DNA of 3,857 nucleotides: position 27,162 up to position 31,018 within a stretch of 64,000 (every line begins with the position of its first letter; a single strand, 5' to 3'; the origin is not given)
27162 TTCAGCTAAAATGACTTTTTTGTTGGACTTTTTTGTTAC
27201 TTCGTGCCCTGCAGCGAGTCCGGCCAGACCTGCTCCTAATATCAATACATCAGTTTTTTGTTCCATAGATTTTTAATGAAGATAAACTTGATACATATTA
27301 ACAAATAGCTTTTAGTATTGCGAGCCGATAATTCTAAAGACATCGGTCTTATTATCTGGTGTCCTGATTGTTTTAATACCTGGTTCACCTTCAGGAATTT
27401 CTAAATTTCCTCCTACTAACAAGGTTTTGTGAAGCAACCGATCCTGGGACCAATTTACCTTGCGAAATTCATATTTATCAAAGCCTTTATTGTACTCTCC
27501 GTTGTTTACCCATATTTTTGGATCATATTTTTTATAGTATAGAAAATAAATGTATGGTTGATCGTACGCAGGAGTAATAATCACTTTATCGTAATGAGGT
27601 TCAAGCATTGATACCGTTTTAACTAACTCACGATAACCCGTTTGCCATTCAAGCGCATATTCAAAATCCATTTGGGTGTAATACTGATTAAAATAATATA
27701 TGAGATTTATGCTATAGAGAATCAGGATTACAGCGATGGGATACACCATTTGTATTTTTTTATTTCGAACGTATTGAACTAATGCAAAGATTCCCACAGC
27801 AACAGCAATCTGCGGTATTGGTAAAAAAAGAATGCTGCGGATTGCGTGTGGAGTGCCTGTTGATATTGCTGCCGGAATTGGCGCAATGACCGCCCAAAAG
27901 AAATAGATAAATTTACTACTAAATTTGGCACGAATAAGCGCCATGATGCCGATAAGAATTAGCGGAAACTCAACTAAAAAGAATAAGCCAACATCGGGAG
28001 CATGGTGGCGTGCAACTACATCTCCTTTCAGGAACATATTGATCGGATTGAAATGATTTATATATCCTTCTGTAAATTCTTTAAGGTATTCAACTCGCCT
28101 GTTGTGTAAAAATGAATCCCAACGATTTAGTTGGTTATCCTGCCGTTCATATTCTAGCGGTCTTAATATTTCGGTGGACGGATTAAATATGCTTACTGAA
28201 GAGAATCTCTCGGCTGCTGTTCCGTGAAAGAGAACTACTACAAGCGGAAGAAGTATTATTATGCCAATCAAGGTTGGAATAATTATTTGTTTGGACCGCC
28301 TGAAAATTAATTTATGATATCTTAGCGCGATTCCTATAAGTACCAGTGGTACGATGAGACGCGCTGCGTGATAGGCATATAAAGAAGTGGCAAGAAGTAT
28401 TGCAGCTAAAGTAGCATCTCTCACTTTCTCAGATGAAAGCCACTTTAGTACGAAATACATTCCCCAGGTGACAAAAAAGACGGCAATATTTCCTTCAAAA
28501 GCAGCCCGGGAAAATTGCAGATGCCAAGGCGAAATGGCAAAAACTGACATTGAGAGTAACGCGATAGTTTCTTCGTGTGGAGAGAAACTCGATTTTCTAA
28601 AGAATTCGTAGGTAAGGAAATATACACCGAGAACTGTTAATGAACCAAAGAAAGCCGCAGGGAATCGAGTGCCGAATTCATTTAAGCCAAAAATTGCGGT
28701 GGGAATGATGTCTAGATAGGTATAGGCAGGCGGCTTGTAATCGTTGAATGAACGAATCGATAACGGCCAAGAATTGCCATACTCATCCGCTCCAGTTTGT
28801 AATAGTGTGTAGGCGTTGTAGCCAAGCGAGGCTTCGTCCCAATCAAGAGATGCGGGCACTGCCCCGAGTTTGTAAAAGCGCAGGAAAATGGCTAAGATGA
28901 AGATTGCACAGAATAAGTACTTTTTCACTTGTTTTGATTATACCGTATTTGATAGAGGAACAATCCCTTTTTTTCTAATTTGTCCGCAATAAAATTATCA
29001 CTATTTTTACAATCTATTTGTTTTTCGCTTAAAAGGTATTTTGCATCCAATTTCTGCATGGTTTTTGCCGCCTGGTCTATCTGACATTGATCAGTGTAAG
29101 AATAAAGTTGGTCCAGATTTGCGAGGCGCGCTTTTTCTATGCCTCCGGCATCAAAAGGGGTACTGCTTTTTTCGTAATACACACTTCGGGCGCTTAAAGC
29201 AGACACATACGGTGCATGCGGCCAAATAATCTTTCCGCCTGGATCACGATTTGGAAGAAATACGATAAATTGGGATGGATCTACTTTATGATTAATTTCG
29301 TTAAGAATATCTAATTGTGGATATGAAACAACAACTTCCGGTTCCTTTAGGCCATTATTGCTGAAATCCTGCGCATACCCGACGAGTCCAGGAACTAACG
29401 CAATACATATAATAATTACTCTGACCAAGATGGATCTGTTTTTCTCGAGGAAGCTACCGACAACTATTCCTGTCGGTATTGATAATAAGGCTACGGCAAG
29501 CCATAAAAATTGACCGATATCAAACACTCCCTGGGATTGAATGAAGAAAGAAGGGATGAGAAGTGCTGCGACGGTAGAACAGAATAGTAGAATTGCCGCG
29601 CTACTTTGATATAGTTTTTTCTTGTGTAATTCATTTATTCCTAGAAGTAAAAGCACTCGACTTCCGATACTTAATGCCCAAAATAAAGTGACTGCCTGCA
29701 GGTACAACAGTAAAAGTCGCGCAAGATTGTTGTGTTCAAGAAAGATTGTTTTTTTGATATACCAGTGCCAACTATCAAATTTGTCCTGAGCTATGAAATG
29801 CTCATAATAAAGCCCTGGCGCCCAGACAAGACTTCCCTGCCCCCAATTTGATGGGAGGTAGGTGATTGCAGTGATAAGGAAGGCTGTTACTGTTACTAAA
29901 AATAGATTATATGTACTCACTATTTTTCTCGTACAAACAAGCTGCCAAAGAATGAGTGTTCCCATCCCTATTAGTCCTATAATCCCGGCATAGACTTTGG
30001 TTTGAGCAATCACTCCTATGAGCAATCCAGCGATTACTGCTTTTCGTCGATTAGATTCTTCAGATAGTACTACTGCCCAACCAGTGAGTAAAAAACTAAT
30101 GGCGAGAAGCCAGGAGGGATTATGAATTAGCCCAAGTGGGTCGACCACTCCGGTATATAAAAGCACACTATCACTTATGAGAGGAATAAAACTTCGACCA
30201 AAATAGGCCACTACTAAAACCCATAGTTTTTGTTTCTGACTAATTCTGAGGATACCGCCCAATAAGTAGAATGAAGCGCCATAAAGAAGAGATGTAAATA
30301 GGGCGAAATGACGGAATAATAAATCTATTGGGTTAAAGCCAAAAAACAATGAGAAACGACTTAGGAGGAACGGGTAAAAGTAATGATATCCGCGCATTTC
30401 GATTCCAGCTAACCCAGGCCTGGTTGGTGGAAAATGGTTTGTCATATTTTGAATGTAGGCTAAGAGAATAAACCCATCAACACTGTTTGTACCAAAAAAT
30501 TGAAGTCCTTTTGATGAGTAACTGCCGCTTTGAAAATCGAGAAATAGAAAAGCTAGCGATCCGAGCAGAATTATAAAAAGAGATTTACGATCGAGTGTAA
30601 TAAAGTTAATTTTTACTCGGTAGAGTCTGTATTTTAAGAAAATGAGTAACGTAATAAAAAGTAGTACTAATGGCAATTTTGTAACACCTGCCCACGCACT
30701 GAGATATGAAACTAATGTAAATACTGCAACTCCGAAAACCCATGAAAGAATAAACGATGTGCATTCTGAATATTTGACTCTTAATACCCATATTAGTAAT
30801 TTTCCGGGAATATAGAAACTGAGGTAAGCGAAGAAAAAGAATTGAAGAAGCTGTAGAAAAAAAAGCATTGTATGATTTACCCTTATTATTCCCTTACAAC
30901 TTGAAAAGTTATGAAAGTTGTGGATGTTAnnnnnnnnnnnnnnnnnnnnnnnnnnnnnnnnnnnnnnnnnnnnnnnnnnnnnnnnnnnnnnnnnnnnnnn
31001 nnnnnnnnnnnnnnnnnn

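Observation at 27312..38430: Array of five GT-C (PMT_2 / ArnT-PMT-like) glycosyltransferase paralogs interleaved with a CYTH protein and a second giant polytopic membrane protein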

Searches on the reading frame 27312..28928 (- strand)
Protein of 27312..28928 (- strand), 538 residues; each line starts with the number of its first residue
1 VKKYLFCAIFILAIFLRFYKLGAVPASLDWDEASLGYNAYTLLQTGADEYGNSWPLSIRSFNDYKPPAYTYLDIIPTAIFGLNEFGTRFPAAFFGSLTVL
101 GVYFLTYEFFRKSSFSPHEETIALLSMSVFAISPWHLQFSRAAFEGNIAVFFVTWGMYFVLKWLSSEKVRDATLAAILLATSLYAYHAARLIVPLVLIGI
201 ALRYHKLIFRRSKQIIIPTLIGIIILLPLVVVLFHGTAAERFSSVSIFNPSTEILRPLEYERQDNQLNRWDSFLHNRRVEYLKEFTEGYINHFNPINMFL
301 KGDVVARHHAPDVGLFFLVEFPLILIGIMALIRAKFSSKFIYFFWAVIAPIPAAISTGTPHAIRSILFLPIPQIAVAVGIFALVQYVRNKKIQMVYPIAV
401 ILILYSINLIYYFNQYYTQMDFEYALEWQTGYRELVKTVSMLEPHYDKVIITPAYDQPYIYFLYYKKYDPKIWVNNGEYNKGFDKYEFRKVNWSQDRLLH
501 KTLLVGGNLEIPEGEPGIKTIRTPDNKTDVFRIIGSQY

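Call 4: search_protein_families(library=pfam, proteins=[window:27312-28928:-], max_evalue=0.01)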
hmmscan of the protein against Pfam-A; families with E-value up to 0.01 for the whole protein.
window:27312-28928:- (538 aa): 2 families
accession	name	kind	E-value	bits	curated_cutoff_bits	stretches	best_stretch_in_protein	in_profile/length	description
PF02366.24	PMT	-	6.9e-11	42.6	22.7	1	9-234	3-235/245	Dolichyl-phosphate-mannose-protein mannosyltransferase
PF13231.12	PMT_2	-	3.1e-07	31.2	26.1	1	65-230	2-158/160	Dolichyl-phosphate-mannose-protein mannosyltransferase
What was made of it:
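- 27312..28928 (-): PMT/PMT_2-type GT-C paralog, 538 aa. Pfam PMT 42.6 and PMT_2 31.2 bits (call 4).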

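Call 5: search_protein_families(library=ncbifam, proteins=[window:27312-28928:-], max_evalue=0.01)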
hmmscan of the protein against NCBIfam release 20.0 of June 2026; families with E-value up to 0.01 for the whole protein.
window:27312-28928:- (538 aa): 2 families
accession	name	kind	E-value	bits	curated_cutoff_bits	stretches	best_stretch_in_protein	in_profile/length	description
TIGR03663.1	TIGR03663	subfamily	4e-09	36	126.25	1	5-246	3-225/435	flippase activity-associated protein Agl23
NF009784.2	PRK13279.1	equivalog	0.0024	16.5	567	1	56-178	54-167/539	lipid IV(A) 4-amino-4-deoxy-L-arabinosyltransferase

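Call 14: search_solved_structures(query=A1, max_evalue=1, show_alignments=2)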
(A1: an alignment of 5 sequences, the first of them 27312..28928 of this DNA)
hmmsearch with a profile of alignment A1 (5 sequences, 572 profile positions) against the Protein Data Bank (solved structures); distinct sequences matched with E-value up to 1: 2.
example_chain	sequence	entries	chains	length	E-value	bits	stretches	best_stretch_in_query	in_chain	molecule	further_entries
5ezm_A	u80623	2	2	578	0.029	16.3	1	65-105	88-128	4-amino-4-deoxy-L-arabinose transferase or related glycosyltransferases of PMT family | 4-amino-4-deoxy-L-arabinose (L-Ara4N) transferase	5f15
7w7i_A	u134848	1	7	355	0.93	11.3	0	425-492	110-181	FctA domain-containing protein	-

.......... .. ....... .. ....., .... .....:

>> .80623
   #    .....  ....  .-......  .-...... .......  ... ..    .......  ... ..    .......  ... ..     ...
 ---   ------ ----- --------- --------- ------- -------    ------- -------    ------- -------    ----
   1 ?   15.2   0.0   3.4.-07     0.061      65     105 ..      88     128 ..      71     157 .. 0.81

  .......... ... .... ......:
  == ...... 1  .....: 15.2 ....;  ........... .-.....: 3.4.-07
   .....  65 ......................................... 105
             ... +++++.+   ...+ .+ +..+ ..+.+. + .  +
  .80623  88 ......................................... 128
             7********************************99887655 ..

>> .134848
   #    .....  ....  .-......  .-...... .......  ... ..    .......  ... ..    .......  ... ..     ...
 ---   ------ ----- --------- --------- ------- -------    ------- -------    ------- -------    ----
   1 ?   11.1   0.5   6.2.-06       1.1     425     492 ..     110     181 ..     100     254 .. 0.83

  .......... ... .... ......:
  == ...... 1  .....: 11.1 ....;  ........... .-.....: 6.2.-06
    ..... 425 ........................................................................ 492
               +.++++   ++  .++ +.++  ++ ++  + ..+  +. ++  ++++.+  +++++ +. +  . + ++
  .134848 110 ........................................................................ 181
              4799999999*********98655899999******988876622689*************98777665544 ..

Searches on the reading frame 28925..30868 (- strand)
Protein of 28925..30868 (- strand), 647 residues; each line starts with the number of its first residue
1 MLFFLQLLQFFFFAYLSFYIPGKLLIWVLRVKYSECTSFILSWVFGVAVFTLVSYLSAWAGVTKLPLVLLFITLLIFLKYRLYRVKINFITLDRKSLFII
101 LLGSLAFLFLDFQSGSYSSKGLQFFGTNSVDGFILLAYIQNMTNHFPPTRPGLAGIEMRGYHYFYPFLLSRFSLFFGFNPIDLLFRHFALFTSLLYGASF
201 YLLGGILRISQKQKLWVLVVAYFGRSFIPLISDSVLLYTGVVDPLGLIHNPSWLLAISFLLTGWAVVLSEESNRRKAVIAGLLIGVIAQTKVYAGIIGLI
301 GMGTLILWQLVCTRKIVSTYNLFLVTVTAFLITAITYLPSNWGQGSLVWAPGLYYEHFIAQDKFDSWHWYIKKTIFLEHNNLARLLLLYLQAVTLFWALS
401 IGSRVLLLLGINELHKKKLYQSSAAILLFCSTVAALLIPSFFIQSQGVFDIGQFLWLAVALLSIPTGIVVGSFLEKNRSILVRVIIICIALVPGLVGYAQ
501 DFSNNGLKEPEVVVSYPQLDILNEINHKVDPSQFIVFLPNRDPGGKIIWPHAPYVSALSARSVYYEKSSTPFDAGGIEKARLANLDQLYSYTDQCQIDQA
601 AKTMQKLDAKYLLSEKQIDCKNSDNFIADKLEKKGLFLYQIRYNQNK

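Call 4: search_protein_families(library=pfam, proteins=[window:28925-30868:-], max_evalue=0.01)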
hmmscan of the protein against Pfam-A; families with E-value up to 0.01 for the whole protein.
window:28925-30868:- (647 aa): 0 families

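Call 5: search_protein_families(library=ncbifam, proteins=[window:28925-30868:-], max_evalue=0.01)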
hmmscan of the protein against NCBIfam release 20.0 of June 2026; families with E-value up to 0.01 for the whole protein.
window:28925-30868:- (647 aa): 0 families

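Call 21: search_protein_families(library=pfam, proteins=[window:28925-30868:-], max_evalue=10)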
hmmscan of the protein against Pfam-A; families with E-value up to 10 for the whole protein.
window:28925-30868:- (647 aa): 2 families
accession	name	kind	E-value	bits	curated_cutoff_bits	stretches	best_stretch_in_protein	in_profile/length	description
PF17647.6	DUF5518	-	0.021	15.4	27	1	244-334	13-101/116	Family of unknown function (DUF5518)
PF24672.1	DUF7654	-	0.11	12.6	27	1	592-644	90-144/145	Domain of unknown function (DUF7654)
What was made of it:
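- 28925..30868 (-): Orphan-family GT-C-fold membrane protein, 647 aa; overlaps the next PMT-like gene by 4 nt. No Pfam or NCBIfam hit (calls 4, 5, 21).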

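Call 25: find_homologous_proteins(query=window:28925-30868:-, max_evalue=0.001)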
Query window:28925-30868:- (647 aa): 27 proteins with E <= 0.001 among 8000 candidates.
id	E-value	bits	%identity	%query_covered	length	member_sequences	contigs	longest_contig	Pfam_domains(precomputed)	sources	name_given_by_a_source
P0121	0.0e+0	1436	100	100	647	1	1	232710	-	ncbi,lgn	-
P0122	1.1e-113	399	36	99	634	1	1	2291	-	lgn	-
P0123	3.7e-108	381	36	99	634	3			-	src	-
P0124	4.3e-108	381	34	96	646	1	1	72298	-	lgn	-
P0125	5.0e-104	367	35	95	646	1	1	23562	-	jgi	jgi:hypothetical protein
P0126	1.1e-102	363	31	95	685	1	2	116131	-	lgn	-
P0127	1.6e-102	362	34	99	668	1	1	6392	-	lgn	-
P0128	6.0e-102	361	35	97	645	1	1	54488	-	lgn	-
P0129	1.2e-101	360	33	96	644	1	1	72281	-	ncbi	-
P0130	1.8e-99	352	33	99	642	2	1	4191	-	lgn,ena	-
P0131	9.9e-99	350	33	96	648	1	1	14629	-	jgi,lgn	jgi:hypothetical protein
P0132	6.8e-98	347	34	98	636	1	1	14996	-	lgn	-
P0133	1.6e-97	346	35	94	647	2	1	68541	-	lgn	-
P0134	9.6e-97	343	33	98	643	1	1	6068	-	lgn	-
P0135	4.6e-94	334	33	93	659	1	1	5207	-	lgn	-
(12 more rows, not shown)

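Call 38: predict_structure(alignment_id=A3)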
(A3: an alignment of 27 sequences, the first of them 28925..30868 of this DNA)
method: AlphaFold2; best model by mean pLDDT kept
length: 647 residues; sequences in the alignment: 27
mean_pLDDT: 90.1   pTM: 0.92
mean pLDDT of the five models: 90.1, 89.6, 88.9, 88.9, 88.0
residues with pLDDT >= 90: 451; 70-90: 156; 50-70: 37; < 50: 3
segments of 3 or more residues with pLDDT < 50: none
pLDDT, mean of each block of 10 residues (from residue 1): 92 97 94 91 98 97 95 92 61 92 94 93 91 94 92 90 96 96 96 97 91 95 85 58 76 96 92 87 97 95 92 84 95 94 89 92 88 96 95 91 89 69 88 95 89 92 94 93 94 88 83 94 94 93 88 91 87 79 94 93 93 92 84 91 66
secondary structure, 60 per line:
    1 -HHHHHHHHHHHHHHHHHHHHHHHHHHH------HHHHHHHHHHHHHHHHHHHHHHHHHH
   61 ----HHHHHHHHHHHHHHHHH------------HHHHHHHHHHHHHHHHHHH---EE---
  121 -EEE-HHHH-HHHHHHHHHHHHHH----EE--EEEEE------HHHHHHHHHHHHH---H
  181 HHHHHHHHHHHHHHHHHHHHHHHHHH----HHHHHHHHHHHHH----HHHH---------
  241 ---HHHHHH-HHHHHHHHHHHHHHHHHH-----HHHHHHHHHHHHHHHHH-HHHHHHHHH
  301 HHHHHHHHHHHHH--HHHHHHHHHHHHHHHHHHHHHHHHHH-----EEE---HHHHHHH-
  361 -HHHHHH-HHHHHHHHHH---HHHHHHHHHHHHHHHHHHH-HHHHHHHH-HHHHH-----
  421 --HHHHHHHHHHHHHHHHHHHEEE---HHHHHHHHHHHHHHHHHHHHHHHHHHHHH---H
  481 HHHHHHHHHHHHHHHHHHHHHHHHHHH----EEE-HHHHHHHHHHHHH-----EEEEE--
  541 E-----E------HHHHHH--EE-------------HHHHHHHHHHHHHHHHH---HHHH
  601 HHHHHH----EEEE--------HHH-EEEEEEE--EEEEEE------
elements in order: H2-28 H35-60 H65-81 H94-112 E122-124 H126-129 H131-144 E153-157 H164-176 H180-206 H211-223 H228-231 H244-249 H251-268 H274-290 H292-313 H316-341 E347-349 H353-359 H362-367 H369-378 H382-400 H402-409 H411-415 H423-441 E442-444 H448-476 H480-507 E512-514 H516-528 E534-538 H554-559 H577-593 H597-606 E611-614 E627-633 E636-641
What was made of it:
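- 28925..30868 (-): AF2 pLDDT 90.1, pTM 0.92 (call 38).
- Closest known: Oligosaccharyltransferases STT3/AglB/PglB and mycobacterial AftA/AftD. Same: All are polytopic with a C-terminal soluble domain (call 38).
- Closest known: Oligosaccharyltransferases STT3/AglB/PglB and mycobacterial AftA/AftD. Different: The first long external loop follows the fourth helix, not the first (call 38).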

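Call 40: fold_search(model_id=the predicted structure, library=pdb)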
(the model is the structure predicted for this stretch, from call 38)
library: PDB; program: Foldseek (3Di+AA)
matches with E <= 10: 452; with E <= 0.001: 13
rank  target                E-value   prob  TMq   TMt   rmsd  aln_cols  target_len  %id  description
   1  8b6l_I                8.2e-08  1.00  0.44  0.42  14.9       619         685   10  Subtomogram average of the human Sec61-TRAP-OSTA-translocon (released 2022-12-07)
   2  7e9s_A                8.2e-08  1.00  0.44  0.35  13.5       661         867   12  Archaeal oligosaccharyltransferase AglB from Archaeoglobus fulgidus in complex with an inhibitory peptide and a dolich (released 2021-09-08)
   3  5gmy_A                2.4e-07  1.00  0.44  0.35  12.9       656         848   13  Crystal structure of the Archaeoglobus fulgidus oligosaccharyltransferase (O29867_ARCFU) tethered with an acceptor pep (released 2017-02-01)
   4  3wak                  2.8e-07  1.00  0.45  0.35  13.6       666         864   12  Crystal structure of the Archaeoglobus fulgidus oligosaccharyltransferase (O29867_ARCFU) in the apo form (released 2013-10-30)
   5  6ezn_F                5.4e-07  1.00  0.45  0.45  12.3       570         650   10  Cryo-EM structure of the yeast oligosaccharyltransferase (OST) complex (released 2018-01-17)
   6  6s7o_A                7.9e-07  1.00  0.44  0.44  14.5       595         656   10  Cryo-EM structure of human oligosaccharyltransferase complex OST-A (released 2019-12-18)
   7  6s7t_A                1.0e-06  1.00  0.43  0.40  14.4       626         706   12  Cryo-EM structure of human oligosaccharyltransferase complex OST-B (released 2019-12-18)
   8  8if8_B                4.4e-06  1.00  0.49  0.51  13.7       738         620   13  Arabinosyltransferase AftA (released 2023-05-31)
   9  8agb_A                6.4e-06  1.00  0.45  0.45  12.2       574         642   10  Structure of yeast oligosaccharylransferase complex with lipid-linked oligosaccharide bound (released 2022-12-07)
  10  8pn9_A                8.3e-06  1.00  0.44  0.43  13.5       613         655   11  Structure of human oligosaccharyltransferase OST-A complex bound to NGI-1 (released 2024-05-08)
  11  3rce_A                1.2e-05  1.00  0.42  0.41  12.8       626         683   10  Bacterial oligosaccharyltransferase PglB (released 2011-06-15)
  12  6gxc_A                1.8e-05  1.00  0.43  0.40  11.5       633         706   11  Bacterial oligosaccharyltransferase PglB in complex with an inhibitory peptide and a reactive lipid-linked oligosaccha (released 2018-11-14)
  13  5ogl_A                1.9e-05  1.00  0.42  0.39  11.2       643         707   12  Structure of bacterial oligosaccharyltransferase PglB in complex with an acceptor peptide and an lipid-linked oligosac (released 2017-10-25)
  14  6wby                  1.8e-03  1.00  0.44  0.26   8.0       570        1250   13  Single-Particle Cryo-EM Structure of Arabinofuranosyltransferase AftD from Mycobacteria, Mutant R1389S Class 2 (released 2020-05-13)
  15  6p25_B                1.7e-02  1.00  0.25  0.24   6.0       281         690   10  Structure of S. cerevisiae protein O-mannosyltransferase Pmt1-Pmt2 complex bound to the sugar donor and a peptide acce (released 2019-07-10)
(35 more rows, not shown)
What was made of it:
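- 28925..30868 (-): Foldseek top 14 hits are STT3, AglB, PglB, AftA and AftD, E down to 8e-8, probability 1.00 (call 40).
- Closest known: Oligosaccharyltransferases STT3/AglB/PglB and mycobacterial AftA/AftD. Same: They are the top Foldseek hits, with probability 1.00 and E from 8e-8 to 2e-3 (call 40).
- Closest known: Oligosaccharyltransferases STT3/AglB/PglB and mycobacterial AftA/AftD. Different: 10-13% identity, TM-score 0.42-0.51 (call 40).
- Checked: The 647-aa neighbour is a sixth GT-C-fold protein inside the stated interval (call 40).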

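Call 84: search_protein_representatives(alignment_id=A3)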
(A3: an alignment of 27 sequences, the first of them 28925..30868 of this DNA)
Query: 27 sequences, 648 profile positions. Proteins with E-value up to 0.001 (for the whole library): 2475; up to 1e-10: 1635; up to 1e-30: 1032. The best 150 are listed.
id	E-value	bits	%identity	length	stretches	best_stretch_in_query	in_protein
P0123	3.7e-234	795.4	-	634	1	2-648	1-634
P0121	9.2e-224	761.1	-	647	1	1-647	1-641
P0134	8.9e-222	754.5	-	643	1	4-639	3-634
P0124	2.5e-220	749.7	-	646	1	1-647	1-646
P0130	1.6e-216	737.1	-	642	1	2-647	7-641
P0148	5.2e-215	732.2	-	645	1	3-647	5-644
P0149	1.4e-212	724.1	-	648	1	1-648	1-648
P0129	5.2e-212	722.2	-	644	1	2-647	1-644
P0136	2.6e-209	713.3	-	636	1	2-647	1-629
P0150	1.5e-208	710.8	-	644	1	1-647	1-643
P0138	2.8e-208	709.9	-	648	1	2-648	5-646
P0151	1.2e-207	707.9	-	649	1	3-647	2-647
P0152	4.4e-206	702.6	-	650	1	3-648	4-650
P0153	1.2e-204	697.9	-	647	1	3-647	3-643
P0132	1.2e-203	694.6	-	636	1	6-647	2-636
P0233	4.8e-130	451.4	-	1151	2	4-646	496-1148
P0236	1.6e-129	449.6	-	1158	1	4-646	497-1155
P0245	9.8e-125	433.9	-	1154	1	4-647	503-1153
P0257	2.4e-118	412.7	-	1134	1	3-647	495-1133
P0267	1.8e-115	403.3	-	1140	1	5-646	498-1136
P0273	9.5e-114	397.6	-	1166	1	4-647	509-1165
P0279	6.4e-113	394.8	-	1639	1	10-647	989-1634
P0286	3.7e-111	389.0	-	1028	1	63-648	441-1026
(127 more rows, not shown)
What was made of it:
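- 28925..30868 (-): The family has 2,475 representatives at E<=1e-3 (call 84).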

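Call 86: search_protein_families(library=pfam, proteins=[P0233, P0236, P0245, P0257, P0267, P0273, P0279, P0286], max_evalue=0.001)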
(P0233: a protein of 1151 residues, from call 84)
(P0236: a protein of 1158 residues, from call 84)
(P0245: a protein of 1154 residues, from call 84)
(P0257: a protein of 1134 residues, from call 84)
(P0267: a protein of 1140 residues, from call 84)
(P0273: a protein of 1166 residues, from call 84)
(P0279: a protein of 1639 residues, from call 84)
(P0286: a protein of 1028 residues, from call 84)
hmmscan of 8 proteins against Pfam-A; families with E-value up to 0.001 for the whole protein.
P0233 (1151 aa): 0 families

P0236 (1158 aa): 0 families

P0245 (1154 aa): 0 families

P0257 (1134 aa): 0 families

P0267 (1140 aa): 0 families

P0273 (1166 aa): 0 families

P0279 (1639 aa): 2 families
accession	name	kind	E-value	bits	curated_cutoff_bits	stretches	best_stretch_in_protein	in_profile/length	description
PF13440.11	Polysacc_synt_3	-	9.5e-55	186.3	23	1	50-333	2-283/293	Polysaccharide biosynthesis protein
PF01943.22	Polysacc_synt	-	3.6e-27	95.9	28.2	1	27-294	3-274/274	Polysaccharide biosynthesis protein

P0286 (1028 aa): 0 families
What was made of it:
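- Closest known: Oligosaccharyltransferases STT3/AglB/PglB and mycobacterial AftA/AftD. Same: The orphan domain is linked by fusion to a Wzx-type flippase of lipid-linked glycans (call 86).
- The orphan GT-C domain is fused to a Wzx-like flippase in P0279 (call 86) and resembles STT3, AglB, PglB and AftA most (call 40).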
